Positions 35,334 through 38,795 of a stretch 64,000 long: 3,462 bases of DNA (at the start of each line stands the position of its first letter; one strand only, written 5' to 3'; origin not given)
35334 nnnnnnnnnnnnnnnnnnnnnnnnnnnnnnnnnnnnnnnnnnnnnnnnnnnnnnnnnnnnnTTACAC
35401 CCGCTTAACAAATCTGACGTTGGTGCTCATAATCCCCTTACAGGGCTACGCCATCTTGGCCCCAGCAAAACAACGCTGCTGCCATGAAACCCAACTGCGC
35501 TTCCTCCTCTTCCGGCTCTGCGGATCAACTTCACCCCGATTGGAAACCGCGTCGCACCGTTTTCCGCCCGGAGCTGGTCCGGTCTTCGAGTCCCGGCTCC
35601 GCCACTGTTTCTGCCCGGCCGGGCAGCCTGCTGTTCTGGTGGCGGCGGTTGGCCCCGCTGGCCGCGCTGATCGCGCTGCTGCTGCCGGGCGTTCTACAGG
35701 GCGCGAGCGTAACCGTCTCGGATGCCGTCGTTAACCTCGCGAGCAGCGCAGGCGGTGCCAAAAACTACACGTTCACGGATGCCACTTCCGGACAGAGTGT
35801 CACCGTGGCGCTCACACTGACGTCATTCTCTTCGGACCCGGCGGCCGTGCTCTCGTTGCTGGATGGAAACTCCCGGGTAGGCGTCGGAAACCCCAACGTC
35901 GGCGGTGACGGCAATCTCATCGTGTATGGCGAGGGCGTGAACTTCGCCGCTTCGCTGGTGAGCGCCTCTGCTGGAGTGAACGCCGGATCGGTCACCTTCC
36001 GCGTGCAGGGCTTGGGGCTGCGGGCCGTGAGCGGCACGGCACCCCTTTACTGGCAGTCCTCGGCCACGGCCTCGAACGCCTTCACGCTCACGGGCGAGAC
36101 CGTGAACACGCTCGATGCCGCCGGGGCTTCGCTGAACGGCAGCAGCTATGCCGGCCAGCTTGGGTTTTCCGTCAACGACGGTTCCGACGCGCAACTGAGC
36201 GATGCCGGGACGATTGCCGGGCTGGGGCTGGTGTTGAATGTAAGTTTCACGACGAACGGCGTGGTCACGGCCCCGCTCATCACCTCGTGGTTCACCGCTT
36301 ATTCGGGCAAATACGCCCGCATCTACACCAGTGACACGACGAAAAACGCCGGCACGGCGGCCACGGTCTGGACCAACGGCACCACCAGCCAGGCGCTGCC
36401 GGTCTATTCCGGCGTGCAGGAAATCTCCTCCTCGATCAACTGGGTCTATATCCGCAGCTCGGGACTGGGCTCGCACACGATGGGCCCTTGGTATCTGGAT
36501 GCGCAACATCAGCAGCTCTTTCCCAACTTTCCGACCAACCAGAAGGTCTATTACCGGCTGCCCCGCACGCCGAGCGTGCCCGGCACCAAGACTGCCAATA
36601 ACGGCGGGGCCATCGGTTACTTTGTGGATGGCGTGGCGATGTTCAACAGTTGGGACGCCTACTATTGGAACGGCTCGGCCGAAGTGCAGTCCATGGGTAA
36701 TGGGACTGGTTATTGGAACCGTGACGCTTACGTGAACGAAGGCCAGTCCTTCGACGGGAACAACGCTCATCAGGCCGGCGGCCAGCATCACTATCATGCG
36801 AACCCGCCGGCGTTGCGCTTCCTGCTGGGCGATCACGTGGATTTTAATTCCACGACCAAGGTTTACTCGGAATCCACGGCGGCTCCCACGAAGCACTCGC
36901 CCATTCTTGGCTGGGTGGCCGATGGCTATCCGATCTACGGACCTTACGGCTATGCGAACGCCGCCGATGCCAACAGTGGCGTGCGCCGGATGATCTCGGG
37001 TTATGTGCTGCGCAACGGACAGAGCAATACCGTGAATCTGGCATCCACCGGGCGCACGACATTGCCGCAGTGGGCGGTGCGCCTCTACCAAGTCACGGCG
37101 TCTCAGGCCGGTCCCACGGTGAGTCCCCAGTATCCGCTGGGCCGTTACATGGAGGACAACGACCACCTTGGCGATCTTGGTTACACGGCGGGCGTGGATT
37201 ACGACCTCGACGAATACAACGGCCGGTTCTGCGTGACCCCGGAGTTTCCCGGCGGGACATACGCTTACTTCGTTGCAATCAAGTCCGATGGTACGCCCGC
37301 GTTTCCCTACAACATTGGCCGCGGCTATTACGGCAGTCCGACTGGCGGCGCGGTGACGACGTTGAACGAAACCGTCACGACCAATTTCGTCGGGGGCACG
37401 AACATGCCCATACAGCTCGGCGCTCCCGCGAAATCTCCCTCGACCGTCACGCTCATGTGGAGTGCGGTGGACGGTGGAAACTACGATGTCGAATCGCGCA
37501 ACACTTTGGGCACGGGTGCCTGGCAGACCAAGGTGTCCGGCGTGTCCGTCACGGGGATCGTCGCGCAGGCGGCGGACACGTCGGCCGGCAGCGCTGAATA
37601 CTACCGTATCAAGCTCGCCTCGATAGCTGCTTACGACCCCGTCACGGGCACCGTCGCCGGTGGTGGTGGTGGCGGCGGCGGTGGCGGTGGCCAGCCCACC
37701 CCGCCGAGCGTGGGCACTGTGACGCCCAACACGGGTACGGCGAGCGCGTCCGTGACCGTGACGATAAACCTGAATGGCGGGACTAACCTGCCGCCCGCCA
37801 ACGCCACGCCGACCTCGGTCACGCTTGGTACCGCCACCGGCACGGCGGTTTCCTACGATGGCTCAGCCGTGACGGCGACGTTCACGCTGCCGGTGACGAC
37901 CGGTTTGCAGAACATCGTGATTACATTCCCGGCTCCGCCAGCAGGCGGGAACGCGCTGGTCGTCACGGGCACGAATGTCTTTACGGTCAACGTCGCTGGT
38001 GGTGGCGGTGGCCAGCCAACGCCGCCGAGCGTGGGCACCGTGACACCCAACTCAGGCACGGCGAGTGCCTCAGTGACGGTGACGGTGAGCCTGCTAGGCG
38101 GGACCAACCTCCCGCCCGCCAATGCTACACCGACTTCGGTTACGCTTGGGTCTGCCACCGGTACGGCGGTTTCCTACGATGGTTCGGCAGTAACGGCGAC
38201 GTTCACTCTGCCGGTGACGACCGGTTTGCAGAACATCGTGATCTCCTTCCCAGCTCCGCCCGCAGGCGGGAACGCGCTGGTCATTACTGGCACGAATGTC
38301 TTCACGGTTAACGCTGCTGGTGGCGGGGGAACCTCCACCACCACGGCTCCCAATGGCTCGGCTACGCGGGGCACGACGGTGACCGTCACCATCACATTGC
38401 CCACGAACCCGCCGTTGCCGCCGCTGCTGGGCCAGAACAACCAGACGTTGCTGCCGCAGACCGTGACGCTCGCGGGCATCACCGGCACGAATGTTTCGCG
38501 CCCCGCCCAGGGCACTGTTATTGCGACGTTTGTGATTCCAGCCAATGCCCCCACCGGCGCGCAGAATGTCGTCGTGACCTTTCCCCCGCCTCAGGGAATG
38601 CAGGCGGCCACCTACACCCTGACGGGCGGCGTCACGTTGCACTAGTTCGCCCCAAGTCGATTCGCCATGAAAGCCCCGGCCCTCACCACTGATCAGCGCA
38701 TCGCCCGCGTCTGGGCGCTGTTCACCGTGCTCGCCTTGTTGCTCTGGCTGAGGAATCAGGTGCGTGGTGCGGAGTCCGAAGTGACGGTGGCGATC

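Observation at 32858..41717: Two-component system divergent from a YHYH / MbnP-MbnH-fusion / YHYH cluster: possible periplasmic copper (metal) handling locus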

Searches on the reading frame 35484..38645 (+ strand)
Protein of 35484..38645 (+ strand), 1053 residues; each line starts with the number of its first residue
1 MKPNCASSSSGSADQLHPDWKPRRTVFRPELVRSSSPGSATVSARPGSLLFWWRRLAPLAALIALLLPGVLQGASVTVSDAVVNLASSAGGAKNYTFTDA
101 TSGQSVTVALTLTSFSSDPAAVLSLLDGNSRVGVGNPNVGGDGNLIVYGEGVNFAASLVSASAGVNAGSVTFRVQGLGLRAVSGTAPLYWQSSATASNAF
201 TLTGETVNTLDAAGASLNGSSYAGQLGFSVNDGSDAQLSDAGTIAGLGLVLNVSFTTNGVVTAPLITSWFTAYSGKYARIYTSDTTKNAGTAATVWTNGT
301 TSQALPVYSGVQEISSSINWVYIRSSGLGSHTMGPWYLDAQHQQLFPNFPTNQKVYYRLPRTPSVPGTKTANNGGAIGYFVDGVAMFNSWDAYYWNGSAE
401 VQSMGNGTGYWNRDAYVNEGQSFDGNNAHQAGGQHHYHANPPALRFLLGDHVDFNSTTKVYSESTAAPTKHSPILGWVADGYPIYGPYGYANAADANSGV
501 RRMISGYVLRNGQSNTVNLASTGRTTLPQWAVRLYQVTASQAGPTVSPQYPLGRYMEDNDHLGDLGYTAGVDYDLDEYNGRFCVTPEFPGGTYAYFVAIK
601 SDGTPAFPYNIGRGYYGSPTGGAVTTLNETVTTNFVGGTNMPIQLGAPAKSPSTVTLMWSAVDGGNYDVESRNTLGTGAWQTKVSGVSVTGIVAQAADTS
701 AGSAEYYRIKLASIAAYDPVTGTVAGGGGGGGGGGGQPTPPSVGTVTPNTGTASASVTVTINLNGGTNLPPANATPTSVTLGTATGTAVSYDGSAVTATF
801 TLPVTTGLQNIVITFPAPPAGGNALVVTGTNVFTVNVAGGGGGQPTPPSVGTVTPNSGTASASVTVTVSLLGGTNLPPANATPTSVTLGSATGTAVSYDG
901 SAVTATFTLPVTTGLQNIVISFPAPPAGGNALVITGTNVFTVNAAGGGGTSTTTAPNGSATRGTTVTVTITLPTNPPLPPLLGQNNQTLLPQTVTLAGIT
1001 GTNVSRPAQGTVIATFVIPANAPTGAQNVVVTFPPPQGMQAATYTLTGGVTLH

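Call 7: search_protein_families(library=pfam, max_evalue=0.01, proteins=[window:35484-38645:+])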
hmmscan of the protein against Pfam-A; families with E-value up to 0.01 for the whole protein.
window:35484-38645:+ (1053 aa): 2 families
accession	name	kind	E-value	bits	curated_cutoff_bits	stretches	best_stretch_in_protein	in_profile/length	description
PF14240.11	YHYH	-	2.3e-38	132.5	25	1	357-600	2-183/193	YHYH protein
PF13464.11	RodZ_C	-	0.00022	21.5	23.9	0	763-797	25-59/72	RodZ C-terminal domain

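Call 8: search_protein_families(library=ncbifam, max_evalue=0.001, proteins=[window:35484-38645:+])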
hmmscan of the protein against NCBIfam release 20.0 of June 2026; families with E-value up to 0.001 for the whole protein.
window:35484-38645:+ (1053 aa): 0 families

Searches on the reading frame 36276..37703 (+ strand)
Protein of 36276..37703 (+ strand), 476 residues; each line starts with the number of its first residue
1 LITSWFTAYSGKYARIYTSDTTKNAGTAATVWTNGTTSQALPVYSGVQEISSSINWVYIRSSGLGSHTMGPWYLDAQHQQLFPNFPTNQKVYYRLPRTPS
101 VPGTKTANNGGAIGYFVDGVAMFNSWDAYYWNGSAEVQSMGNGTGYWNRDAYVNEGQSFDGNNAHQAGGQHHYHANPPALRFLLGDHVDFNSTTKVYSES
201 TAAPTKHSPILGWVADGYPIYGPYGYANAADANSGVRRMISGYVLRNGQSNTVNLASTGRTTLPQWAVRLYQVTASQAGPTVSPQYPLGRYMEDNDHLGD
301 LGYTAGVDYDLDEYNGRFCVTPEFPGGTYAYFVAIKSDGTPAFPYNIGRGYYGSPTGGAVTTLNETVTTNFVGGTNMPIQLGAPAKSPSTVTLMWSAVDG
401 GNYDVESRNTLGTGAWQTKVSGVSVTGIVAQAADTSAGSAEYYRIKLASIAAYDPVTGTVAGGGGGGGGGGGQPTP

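Call 59: find_homologous_proteins(query=window:36276-37703:+, max_evalue=1e-10)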
Query window:36276-37703:+ (476 aa): 3125 proteins with E <= 1e-10 among 8000 candidates; the best 120 are listed.
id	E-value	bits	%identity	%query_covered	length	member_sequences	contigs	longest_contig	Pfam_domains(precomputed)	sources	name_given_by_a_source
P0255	9.2e-209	712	66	96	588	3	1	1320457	PF14240.12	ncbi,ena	-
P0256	4.5e-207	707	68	97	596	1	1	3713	PF14240.12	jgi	-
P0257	4.3e-206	704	67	96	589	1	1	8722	PF14240.12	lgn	-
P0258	7.6e-206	703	66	96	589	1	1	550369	PF14240.12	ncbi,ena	-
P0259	8.0e-206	703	65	97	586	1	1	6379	PF14240.12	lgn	-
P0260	1.5e-205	702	66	95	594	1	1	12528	PF14240.12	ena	-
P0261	1.8e-204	698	66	96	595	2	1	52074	PF14240.12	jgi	jgi:hypothetical protein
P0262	9.4e-204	696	66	97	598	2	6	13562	PF14240.12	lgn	-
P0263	9.4e-203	693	65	95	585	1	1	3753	PF14240.12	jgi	jgi:hypothetical protein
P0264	1.4e-201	689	67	95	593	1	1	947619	PF14240.12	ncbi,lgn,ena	-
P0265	1.9e-201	688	66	96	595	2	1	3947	PF14240.12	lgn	-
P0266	5.0e-201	687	65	95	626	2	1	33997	PF14240.12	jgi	jgi:hypothetical protein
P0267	2.4e-200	685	66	95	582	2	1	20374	PF14240.12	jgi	-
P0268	6.9e-200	683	66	95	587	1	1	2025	PF14240.12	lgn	-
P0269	9.0e-199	679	65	96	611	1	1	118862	PF14240.12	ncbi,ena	-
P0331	1.5e-189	649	62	96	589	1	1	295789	PF14240.12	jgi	jgi:hypothetical protein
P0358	6.9e-188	644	63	96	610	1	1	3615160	PF14240.12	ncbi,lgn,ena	-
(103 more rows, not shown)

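Call 60: find_encoding_contigs(protein=P0258, flank=6000, max_places=1)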
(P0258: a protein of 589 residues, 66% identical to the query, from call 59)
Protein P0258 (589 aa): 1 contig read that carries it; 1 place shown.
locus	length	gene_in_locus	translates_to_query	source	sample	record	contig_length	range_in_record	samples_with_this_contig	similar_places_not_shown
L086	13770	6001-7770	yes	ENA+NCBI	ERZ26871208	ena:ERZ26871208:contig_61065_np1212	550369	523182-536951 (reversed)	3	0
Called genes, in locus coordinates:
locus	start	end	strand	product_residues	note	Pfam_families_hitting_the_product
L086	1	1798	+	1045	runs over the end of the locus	PF06739:SBBP (faint), PF08450:SGL (faint), PF20067:SSL_N (faint), PF13449:Phytase-like (faint), PF01436:NHL (weak), PF25021:TEN_NHL, PF16656:Pur_ac_phosph_N, PF25275:Golvesin_C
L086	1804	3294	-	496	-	PF00672:HAMP, PF00512:HisKA, PF02518:HATPase_c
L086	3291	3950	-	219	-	PF00072:Response_reg, PF00486:Trans_reg_C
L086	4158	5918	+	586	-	PF14240:YHYH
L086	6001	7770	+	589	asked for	PF14240:YHYH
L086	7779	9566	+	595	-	PF20243:MbnP, PF03150:CCP_MauG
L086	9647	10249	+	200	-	PF00036:EF-hand_1 (faint), PF13202:EF-hand_5 (faint), PF13405:EF-hand_6 (faint), PF13499:EF-hand_7 (faint), PF26745:SPM (faint)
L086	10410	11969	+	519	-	PF13493:DUF4118, PF13492:GAF_3, PF00512:HisKA, PF02518:HATPase_c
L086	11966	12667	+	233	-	PF00072:Response_reg, PF00486:Trans_reg_C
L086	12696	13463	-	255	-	PF13489:Methyltransf_23, PF07021:MetW (weak), PF13847:Methyltransf_31, PF08241:Methyltransf_11, PF08242:Methyltransf_12, PF13649:Methyltransf_25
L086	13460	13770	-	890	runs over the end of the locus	-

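Call 61: find_encoding_contigs(protein=P0264, flank=6000, max_places=1)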
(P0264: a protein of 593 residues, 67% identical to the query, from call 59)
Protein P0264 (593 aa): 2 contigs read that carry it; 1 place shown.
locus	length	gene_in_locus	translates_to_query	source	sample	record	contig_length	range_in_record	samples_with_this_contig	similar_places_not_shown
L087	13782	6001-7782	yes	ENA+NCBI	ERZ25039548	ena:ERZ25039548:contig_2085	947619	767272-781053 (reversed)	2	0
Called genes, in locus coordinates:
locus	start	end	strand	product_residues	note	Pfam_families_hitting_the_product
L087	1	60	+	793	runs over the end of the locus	PF02901:PFL-like, PF01228:Gly_radical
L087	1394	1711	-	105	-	-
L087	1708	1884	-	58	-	-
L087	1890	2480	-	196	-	-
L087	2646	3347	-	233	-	PF00155:Aminotran_1_2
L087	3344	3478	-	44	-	-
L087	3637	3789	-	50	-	-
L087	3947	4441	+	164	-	-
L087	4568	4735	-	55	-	PF13500:AAA_26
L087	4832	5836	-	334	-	PF01515:PTA_PTB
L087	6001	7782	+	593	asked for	PF14240:YHYH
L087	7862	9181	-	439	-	-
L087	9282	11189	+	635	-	PF20243:MbnP, PF03150:CCP_MauG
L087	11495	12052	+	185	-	PF00036:EF-hand_1 (faint), PF13202:EF-hand_5 (faint), PF13405:EF-hand_6 (faint), PF13499:EF-hand_7 (faint), PF13833:EF-hand_8 (faint), PF23657:DUF7151 (faint), PF26745:SPM (faint)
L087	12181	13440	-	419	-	PF07690:MFS_1, PF12832:MFS_1_like (weak), PF13347:MFS_2, PF00083:Sugar_tr, PF07690:MFS_1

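Call 62: find_encoding_contigs(protein=P0358, flank=6000, max_places=1)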
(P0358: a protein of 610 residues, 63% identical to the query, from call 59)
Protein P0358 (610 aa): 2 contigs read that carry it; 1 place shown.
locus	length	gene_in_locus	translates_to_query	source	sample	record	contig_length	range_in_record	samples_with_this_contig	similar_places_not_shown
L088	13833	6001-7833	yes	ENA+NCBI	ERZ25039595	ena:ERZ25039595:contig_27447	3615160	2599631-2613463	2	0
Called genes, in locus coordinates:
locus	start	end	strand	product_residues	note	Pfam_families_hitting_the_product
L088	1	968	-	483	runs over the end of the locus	PF01408:GFO_IDH_MocA, PF19051:GFO_IDH_MocA_C2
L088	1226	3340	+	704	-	PF02897:Peptidase_S9_N, PF00326:Peptidase_S9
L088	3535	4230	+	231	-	PF00072:Response_reg, PF00486:Trans_reg_C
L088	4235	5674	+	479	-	PF00672:HAMP, PF00512:HisKA, PF02518:HATPase_c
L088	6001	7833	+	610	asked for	PF14240:YHYH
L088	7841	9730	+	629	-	PF20243:MbnP, PF00034:Cytochrom_C (faint), PF03150:CCP_MauG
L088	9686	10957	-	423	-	PF07995:GSDH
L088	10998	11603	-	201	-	PF07635:PSCyt1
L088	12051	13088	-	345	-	PF02424:ApbE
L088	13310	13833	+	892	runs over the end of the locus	PF02702:KdpD, PF00582:Usp (weak), PF13185:GAF_2 (faint), PF13581:HATPase_c_2 (faint), PF13493:DUF4118, PF13492:GAF_3, PF00512:HisKA, PF02518:HATPase_c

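Call 63: find_encoding_contigs(protein=P0331, flank=6000, max_places=1)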
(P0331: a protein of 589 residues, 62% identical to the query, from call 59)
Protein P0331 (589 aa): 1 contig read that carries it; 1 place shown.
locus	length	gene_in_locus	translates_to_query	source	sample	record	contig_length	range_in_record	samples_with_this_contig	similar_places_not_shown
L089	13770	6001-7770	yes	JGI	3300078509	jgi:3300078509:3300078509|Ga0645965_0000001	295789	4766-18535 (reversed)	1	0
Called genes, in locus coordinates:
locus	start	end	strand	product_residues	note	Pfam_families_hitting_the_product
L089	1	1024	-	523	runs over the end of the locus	PF01554:MatE, PF13440:Polysacc_synt_3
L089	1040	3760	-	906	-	PF00501:AMP-binding, PF13193:AMP-binding_C, PF00550:PP-binding, PF00975:Thioesterase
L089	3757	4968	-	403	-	PF01663:Phosphodiest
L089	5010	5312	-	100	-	PF01740:STAS, PF13466:STAS_2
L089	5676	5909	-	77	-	-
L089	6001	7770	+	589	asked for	PF14240:YHYH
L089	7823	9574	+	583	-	PF20243:MbnP, PF00034:Cytochrom_C (faint), PF03150:CCP_MauG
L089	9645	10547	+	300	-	PF00753:Lactamase_B, PF12706:Lactamase_B_2 (weak)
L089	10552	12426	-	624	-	PF01594:AI-2E_transport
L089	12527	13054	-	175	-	PF04608:PgpA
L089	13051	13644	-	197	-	PF01066:CDP-OH_P_transf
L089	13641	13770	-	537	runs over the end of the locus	PF00919:UPF0004, PF04055:Radical_SAM, PF18693:TRAM_2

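Call 89: search_protein_families(library=phrogs, max_evalue=0.001, proteins=[window:36276-37703:+])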
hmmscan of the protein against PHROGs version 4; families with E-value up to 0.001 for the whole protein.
window:36276-37703:+ (476 aa): 6 families
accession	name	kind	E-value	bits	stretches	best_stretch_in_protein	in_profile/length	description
phrog_701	-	head and packaging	4.3e-41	139.8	2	154-351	1373-1546/6136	virion structural protein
phrog_4406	-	head and packaging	3.3e-39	134.5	2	272-355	794-874/3231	virion structural protein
phrog_2885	-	tail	7.4e-39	133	2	162-249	1189-1268/4179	baseplate wedge subunit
phrog_708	-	tail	4.6e-25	88.5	2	278-356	680-751/1383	baseplate wedge subunit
phrog_2576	-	unknown function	2.1e-21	76.9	2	271-350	206-277/587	-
phrog_25852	-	head and packaging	7.6e-20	72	1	107-348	159-372/532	virion structural protein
